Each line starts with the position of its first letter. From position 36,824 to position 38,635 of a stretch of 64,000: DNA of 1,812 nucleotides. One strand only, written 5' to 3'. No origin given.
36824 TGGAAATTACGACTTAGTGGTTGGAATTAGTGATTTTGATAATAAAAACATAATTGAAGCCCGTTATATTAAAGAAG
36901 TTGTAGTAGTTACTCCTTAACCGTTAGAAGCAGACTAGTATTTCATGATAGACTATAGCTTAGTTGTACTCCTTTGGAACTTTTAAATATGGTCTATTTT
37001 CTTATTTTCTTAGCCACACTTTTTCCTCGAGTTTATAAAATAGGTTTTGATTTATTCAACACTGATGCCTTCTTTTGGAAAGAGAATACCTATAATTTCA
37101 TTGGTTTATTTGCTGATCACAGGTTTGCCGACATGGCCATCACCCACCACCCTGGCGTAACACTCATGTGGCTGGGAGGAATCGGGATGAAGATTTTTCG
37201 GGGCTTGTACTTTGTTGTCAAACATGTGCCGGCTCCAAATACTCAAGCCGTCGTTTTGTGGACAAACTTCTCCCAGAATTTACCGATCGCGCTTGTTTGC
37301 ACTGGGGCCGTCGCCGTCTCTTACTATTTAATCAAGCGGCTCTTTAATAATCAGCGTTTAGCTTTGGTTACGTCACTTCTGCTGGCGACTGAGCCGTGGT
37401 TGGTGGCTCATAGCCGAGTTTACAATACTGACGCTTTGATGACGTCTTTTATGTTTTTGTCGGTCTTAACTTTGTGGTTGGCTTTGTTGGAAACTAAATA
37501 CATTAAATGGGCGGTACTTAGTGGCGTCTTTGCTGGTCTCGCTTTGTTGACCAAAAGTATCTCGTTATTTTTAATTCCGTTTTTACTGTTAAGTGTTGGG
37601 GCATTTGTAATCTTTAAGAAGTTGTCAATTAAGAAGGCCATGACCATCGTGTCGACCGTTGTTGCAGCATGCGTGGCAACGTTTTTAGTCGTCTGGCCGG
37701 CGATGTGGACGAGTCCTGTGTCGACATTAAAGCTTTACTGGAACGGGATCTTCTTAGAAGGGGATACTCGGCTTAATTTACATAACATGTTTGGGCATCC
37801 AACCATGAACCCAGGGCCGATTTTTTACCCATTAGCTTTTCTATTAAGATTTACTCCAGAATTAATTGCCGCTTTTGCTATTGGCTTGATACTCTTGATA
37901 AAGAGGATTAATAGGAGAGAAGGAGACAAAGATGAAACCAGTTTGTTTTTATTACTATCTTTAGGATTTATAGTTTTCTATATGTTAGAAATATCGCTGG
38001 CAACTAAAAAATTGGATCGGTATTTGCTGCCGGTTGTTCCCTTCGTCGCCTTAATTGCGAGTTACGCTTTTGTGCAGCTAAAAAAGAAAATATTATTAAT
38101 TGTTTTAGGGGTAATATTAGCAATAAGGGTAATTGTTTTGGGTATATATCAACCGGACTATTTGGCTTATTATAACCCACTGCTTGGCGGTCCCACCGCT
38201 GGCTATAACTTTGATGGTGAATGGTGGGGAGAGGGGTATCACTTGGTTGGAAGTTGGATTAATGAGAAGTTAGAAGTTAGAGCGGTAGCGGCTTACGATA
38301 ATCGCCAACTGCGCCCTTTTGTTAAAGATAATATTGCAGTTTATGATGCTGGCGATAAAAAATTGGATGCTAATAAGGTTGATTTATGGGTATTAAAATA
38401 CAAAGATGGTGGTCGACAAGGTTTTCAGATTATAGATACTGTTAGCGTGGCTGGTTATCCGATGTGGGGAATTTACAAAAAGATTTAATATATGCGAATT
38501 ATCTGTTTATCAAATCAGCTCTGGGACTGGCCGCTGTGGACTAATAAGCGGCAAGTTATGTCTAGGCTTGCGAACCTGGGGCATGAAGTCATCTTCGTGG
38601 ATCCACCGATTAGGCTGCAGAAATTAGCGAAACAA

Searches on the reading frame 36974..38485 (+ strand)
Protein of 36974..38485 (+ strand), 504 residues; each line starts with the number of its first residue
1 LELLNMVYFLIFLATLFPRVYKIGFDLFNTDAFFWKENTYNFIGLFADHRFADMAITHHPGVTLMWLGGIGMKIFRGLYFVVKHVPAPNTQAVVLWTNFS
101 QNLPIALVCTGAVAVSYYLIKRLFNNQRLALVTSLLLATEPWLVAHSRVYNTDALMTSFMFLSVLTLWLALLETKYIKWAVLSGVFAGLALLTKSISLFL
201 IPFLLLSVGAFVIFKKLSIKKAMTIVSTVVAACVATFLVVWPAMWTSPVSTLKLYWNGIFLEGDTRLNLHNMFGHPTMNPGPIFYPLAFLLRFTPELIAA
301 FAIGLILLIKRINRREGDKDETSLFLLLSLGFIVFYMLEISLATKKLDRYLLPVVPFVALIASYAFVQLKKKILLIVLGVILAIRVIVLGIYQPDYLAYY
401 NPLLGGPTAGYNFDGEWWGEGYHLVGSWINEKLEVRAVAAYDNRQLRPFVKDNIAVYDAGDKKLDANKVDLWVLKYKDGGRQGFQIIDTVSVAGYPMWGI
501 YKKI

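Call 43: search_protein_families(library=pfam, proteins=[window:36974-38485:+], max_evalue=0.001)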
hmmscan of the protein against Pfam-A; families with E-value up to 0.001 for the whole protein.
window:36974-38485:+ (504 aa): 2 families
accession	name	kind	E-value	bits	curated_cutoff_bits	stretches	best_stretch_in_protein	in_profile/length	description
PF13231.12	PMT_2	-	1.2e-13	52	26.1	1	99-238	22-158/160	Dolichyl-phosphate-mannose-protein mannosyltransferase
PF02366.24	PMT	-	3.6e-09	37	22.7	1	106-246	90-233/245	Dolichyl-phosphate-mannose-protein mannosyltransferase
